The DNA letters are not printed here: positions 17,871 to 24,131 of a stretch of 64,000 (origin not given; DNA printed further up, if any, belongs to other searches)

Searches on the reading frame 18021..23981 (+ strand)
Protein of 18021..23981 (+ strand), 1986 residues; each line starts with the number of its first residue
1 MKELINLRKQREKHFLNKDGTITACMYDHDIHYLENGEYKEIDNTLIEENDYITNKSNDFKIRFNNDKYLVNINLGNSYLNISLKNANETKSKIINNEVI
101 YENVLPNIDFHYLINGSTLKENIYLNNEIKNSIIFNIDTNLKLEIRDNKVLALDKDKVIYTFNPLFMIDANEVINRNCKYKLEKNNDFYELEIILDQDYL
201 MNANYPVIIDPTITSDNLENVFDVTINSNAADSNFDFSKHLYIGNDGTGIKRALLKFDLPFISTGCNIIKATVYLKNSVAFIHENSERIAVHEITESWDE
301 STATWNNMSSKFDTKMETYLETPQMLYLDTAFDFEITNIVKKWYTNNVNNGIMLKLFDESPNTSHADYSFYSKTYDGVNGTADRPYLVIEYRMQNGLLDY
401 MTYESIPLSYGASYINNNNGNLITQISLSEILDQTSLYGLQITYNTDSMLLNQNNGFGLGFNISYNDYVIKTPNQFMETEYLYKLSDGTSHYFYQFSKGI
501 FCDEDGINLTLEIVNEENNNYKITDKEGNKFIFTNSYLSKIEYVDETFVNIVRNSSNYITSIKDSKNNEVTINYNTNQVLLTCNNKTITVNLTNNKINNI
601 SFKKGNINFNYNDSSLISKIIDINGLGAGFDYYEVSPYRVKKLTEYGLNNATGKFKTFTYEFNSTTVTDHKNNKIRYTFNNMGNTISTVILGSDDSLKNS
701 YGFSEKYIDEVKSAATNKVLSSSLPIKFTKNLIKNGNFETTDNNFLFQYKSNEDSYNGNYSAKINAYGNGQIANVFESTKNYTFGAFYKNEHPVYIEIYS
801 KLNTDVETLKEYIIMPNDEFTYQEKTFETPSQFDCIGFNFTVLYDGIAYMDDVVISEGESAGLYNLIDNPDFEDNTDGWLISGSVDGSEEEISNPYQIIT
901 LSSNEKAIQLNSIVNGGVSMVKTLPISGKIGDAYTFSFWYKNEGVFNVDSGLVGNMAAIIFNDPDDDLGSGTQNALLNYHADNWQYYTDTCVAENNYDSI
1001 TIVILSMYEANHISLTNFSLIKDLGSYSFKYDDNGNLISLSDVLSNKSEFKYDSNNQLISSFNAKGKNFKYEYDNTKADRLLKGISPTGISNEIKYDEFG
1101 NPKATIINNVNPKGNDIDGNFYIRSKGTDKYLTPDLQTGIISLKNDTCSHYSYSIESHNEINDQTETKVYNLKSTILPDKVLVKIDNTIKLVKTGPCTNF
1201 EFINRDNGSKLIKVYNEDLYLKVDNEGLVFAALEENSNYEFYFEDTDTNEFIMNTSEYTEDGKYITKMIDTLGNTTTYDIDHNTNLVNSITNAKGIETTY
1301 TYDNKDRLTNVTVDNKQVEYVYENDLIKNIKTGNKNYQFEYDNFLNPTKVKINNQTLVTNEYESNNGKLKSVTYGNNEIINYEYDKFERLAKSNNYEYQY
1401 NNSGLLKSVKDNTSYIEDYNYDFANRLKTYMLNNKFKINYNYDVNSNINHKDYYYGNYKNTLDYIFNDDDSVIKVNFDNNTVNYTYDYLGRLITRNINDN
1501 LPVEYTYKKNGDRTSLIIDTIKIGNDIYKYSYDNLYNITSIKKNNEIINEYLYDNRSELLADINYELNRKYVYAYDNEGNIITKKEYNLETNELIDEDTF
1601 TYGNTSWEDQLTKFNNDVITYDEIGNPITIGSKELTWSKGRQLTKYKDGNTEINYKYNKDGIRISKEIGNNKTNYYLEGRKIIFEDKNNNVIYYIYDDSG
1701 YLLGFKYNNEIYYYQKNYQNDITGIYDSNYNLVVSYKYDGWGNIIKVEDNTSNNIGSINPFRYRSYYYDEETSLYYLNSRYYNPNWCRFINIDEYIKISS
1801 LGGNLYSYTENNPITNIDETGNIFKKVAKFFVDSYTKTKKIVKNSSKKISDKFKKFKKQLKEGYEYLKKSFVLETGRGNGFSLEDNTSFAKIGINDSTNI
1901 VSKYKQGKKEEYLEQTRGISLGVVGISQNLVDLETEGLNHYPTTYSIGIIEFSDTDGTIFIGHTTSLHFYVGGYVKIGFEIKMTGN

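Call 107: search_protein_families(library=pfam, proteins=[window:18021-23981:+], max_evalue=0.001)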
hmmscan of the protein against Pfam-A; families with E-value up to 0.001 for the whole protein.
window:18021-23981:+ (1986 aa): 1 family
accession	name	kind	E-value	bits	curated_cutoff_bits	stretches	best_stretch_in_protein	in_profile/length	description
PF05593.20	RHS_repeat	-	9.9e-20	70.9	22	1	1283-1312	4-32/38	RHS Repeat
